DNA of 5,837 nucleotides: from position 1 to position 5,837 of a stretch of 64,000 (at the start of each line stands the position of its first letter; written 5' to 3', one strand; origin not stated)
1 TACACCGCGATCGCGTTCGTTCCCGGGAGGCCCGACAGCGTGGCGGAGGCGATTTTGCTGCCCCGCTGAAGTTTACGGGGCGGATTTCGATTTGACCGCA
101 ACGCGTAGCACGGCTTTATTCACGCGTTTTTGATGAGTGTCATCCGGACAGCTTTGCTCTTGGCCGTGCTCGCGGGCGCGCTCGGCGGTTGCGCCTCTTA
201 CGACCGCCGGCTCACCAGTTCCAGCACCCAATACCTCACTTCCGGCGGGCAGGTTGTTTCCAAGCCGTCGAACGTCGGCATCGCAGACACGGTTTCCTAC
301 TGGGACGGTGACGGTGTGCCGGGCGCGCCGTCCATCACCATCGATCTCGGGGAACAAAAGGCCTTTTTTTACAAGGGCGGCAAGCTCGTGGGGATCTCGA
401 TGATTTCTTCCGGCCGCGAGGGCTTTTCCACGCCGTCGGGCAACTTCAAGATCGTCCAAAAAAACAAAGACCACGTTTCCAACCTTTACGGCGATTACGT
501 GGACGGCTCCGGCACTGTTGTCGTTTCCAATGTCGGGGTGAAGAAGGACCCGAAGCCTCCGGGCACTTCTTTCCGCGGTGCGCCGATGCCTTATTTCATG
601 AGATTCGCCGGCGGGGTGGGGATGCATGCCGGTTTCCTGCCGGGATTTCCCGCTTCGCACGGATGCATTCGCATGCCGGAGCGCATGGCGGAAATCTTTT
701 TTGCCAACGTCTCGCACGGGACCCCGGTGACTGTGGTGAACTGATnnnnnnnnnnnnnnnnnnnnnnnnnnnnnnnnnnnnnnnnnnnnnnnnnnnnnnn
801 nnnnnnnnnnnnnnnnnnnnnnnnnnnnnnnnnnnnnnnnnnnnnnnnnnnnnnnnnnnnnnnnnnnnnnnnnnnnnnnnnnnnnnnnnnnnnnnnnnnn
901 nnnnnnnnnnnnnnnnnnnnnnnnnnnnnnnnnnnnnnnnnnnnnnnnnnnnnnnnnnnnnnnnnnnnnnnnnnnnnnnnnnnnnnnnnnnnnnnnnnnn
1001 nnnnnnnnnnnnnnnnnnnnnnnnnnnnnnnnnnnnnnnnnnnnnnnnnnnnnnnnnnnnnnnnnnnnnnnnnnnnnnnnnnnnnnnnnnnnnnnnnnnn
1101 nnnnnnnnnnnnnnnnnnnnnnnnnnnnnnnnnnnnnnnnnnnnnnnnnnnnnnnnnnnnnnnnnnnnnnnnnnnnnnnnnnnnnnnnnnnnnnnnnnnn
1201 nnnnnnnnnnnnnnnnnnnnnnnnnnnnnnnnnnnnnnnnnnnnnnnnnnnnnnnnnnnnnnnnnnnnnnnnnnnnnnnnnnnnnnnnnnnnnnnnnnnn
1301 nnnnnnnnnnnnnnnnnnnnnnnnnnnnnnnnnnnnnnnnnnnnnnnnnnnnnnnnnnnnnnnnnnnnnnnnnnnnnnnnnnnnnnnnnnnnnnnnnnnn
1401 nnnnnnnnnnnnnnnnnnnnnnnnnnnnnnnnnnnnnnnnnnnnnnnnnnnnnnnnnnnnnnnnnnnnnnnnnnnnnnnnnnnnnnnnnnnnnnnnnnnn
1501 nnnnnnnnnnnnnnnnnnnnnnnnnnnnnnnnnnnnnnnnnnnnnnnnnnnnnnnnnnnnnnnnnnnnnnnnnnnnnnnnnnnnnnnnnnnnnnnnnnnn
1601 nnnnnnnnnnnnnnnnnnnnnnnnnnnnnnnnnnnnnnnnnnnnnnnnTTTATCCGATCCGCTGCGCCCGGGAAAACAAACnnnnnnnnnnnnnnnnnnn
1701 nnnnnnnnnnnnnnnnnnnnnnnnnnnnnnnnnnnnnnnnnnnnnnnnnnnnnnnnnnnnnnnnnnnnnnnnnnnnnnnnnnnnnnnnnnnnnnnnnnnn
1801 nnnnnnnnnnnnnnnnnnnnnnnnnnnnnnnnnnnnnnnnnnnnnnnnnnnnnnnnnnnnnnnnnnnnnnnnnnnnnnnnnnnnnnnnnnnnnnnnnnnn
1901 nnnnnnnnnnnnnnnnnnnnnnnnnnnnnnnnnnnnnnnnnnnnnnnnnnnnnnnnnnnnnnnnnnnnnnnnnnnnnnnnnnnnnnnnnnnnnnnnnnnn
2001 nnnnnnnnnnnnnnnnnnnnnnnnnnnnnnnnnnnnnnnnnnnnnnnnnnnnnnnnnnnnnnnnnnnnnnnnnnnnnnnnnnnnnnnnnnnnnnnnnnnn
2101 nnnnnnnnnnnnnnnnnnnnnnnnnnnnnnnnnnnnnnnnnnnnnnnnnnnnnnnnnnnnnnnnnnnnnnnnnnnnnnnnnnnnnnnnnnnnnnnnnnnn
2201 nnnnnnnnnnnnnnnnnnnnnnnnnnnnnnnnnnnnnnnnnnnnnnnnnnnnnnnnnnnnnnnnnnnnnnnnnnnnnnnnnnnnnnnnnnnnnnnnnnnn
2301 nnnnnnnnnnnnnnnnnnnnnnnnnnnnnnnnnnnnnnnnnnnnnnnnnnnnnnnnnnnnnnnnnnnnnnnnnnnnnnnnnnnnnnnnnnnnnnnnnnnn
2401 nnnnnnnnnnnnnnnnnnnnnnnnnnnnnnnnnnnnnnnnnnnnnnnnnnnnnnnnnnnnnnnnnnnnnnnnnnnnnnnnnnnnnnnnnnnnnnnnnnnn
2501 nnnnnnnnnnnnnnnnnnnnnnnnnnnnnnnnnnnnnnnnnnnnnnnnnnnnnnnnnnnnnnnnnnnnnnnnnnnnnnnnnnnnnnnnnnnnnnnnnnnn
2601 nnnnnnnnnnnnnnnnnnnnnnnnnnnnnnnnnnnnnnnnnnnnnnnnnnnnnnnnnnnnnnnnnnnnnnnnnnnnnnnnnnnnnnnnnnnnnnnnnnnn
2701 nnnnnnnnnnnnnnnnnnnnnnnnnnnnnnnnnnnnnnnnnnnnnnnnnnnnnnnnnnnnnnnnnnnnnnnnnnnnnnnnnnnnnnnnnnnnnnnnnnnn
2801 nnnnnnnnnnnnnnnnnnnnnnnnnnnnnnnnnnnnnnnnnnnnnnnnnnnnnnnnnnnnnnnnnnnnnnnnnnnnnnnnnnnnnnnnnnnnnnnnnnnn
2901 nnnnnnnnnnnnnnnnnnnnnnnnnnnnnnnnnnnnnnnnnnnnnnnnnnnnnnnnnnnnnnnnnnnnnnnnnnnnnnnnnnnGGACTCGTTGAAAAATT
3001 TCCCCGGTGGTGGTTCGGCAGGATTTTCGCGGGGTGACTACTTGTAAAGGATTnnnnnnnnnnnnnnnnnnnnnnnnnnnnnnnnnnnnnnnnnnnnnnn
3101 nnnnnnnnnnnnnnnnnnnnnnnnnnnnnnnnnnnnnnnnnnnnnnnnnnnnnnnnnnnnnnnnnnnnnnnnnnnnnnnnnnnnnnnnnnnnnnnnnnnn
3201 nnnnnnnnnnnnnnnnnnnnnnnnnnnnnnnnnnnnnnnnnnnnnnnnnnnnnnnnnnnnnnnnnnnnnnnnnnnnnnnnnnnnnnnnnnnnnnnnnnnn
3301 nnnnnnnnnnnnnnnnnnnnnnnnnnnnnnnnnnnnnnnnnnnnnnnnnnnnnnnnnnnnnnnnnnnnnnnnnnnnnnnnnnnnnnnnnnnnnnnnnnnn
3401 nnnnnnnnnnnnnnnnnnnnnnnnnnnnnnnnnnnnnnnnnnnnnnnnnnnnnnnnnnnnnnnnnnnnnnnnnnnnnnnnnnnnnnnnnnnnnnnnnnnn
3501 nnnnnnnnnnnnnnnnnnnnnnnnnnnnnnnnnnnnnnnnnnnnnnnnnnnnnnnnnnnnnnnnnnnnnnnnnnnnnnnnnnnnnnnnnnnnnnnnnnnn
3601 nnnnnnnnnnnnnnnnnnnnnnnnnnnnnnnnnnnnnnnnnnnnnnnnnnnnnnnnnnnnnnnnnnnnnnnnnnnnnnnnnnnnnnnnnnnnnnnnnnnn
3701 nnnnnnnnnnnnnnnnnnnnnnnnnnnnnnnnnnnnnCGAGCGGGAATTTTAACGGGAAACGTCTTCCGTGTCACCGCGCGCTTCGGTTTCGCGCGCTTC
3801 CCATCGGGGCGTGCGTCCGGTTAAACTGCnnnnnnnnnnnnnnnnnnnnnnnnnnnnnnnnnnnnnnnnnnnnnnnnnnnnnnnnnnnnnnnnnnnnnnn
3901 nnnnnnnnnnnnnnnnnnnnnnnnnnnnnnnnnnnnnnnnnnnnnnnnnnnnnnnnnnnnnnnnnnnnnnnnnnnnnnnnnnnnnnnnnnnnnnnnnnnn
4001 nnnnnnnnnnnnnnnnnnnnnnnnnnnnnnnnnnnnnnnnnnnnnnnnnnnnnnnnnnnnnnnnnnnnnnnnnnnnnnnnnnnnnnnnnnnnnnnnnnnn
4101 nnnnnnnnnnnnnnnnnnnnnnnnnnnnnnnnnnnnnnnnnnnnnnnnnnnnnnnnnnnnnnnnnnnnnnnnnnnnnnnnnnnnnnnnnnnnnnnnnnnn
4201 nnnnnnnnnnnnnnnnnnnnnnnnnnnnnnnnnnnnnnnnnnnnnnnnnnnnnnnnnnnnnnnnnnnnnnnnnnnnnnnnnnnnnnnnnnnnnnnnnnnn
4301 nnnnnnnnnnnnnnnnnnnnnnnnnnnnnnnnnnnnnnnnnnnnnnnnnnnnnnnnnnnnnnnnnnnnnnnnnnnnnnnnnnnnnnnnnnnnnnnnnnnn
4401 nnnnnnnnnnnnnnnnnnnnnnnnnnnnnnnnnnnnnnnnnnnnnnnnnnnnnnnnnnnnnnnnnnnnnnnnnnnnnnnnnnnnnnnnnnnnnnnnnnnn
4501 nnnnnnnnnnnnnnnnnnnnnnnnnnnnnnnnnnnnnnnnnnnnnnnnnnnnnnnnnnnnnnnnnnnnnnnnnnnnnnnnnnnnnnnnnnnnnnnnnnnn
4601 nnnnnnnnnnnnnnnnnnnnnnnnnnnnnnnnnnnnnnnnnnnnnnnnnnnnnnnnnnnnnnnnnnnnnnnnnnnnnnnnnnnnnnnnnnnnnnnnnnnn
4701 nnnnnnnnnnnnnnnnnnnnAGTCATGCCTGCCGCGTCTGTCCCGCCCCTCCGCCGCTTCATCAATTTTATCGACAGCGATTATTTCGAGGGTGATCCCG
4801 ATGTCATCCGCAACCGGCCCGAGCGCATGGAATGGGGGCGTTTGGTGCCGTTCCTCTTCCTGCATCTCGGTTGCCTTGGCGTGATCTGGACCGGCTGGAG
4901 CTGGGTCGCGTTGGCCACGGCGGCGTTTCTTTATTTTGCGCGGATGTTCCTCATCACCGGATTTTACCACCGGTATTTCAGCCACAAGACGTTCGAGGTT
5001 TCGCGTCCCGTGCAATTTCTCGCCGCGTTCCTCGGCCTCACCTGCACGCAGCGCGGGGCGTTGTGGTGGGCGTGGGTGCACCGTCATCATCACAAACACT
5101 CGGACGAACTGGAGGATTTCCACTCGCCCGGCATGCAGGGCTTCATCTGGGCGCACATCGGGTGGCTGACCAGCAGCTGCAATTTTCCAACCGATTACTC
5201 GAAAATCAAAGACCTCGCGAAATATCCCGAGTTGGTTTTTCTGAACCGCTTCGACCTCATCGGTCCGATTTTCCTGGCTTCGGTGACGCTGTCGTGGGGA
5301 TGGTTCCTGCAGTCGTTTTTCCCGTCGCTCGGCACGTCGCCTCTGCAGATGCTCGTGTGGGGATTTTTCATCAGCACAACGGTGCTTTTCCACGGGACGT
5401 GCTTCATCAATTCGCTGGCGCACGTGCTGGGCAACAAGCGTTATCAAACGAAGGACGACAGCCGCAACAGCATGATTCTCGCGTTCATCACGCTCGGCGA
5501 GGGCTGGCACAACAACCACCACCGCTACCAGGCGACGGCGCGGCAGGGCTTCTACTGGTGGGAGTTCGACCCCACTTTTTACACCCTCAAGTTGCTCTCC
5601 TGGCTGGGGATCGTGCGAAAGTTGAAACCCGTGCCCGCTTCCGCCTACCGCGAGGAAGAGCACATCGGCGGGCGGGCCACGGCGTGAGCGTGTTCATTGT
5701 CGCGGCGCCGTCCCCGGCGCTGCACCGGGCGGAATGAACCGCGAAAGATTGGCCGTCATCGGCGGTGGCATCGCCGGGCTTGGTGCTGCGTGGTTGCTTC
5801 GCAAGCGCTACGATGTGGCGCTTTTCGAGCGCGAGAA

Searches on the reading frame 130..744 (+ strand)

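Call 55: search_protein_families(library=pfam, proteins=[window:130-744:+], max_evalue=0.001)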
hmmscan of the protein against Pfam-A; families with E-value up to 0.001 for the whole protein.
window:130-744:+ (204 aa): 1 family
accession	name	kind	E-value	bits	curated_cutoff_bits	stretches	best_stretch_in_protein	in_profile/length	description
PF03734.19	YkuD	-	2.8e-18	67.3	23.4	1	68-202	3-146/146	L,D-transpeptidase catalytic domain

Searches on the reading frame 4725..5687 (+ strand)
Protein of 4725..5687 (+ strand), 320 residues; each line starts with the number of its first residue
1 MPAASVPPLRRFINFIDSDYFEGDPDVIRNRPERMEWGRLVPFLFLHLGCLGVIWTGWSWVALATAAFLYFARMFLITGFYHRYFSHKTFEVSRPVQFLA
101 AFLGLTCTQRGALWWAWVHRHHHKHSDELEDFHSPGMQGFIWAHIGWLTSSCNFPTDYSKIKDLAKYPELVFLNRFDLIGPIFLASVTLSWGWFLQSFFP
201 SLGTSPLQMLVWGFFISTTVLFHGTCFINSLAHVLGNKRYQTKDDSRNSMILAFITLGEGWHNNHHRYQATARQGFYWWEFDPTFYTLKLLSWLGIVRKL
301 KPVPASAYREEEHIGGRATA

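Call 55: search_protein_families(library=pfam, proteins=[window:4725-5687:+], max_evalue=0.001)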
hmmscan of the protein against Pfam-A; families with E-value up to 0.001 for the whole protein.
window:4725-5687:+ (320 aa): 1 family
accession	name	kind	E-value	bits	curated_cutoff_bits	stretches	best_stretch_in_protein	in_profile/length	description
PF00487.30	FA_desaturase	-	5.7e-16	59.5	29.7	1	59-281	2-231/253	Fatty acid desaturase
